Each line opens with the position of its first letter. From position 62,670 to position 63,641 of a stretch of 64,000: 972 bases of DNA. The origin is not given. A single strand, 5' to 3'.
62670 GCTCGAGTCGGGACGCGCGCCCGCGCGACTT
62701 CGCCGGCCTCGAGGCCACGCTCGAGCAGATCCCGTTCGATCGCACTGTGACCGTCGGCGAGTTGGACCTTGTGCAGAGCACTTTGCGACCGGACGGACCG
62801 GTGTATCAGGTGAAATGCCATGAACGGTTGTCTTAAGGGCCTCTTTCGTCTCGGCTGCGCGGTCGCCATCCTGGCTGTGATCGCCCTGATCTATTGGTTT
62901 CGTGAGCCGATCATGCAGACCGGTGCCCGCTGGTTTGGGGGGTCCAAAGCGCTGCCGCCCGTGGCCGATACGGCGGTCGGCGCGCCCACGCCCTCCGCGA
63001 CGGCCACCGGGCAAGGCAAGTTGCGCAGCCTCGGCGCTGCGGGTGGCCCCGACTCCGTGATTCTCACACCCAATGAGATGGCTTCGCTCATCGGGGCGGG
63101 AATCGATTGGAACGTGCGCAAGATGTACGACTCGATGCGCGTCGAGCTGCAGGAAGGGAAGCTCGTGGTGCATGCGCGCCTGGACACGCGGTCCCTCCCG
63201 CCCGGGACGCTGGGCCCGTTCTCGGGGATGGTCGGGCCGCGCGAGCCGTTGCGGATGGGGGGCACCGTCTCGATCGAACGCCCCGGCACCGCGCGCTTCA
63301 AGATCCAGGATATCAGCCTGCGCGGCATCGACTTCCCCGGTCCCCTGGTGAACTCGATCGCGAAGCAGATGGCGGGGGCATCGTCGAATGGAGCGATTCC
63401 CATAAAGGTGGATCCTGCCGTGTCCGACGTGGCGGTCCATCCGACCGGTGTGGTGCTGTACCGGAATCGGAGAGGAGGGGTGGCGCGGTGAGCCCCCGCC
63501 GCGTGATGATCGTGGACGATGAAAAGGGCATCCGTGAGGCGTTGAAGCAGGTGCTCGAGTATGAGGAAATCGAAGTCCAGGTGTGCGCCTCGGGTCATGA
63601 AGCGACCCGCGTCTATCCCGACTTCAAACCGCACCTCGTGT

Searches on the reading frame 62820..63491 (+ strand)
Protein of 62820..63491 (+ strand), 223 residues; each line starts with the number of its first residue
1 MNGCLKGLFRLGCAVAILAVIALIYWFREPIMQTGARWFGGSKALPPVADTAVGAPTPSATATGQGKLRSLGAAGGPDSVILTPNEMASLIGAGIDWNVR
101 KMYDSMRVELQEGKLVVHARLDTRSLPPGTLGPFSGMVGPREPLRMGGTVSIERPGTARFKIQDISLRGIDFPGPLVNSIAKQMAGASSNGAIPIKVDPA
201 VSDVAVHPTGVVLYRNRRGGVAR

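Call 21: find_encoding_contigs(protein=window:62820-63491:+, flank=10000, max_places=4)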
Protein window:62820-63491:+ (223 aa): 9 contigs read that carry it; 4 places shown.
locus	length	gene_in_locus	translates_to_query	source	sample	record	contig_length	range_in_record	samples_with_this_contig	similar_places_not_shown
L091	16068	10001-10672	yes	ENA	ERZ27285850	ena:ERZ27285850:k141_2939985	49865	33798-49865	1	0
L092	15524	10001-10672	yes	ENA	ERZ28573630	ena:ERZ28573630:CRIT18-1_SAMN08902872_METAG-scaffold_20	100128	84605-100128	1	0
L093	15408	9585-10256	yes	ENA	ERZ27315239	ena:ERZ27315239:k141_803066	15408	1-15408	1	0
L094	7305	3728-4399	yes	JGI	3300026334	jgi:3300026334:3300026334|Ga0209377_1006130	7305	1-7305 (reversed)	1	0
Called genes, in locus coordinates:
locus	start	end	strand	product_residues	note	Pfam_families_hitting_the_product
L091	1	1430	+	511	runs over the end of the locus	PF05362:Lon_C (weak), PF13541:ChlI, PF00158:Sigma54_activat (faint), PF01078:Mg_chelatase, PF07728:AAA_5, PF00493:MCM (weak), PF13335:Mg_chelatase_C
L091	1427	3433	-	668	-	PF00999:Na_H_Exchanger, PF02254:TrkA_N, PF02080:TrkA_C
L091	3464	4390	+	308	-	PF00924:MS_channel_2nd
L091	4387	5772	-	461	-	PF00282:Pyridoxal_deC, PF01212:Beta_elim_lyase (weak)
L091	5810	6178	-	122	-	PF03992:ABM (faint)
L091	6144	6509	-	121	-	PF07883:Cupin_2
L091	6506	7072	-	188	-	PF00857:Isochorismatase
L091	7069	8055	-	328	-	PF00892:EamA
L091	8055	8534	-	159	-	PF01047:MarR (weak), PF12802:MarR_2 (weak), PF12840:HTH_20 (weak), PF13404:HTH_AsnC-type, PF13412:HTH_24, PF01037:AsnC_trans_reg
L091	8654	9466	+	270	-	PF02540:NAD_synthase (weak)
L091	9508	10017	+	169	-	PF02834:LigT_PEase, PF10469:AKAP7_NLS (weak), PF13563:2_5_RNA_ligase2, PF02834:LigT_PEase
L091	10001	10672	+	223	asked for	-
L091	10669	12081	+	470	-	PF00072:Response_reg, PF00493:MCM (weak), PF00158:Sigma54_activat, PF14532:Sigma54_activ_2, PF00004:AAA (weak), PF07728:AAA_5 (weak), PF25601:AAA_lid_14, PF02954:HTH_8, +1 more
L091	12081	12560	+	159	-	-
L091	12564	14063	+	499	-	PF00171:Aldedh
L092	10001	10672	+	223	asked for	-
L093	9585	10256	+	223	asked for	-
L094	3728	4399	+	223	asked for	-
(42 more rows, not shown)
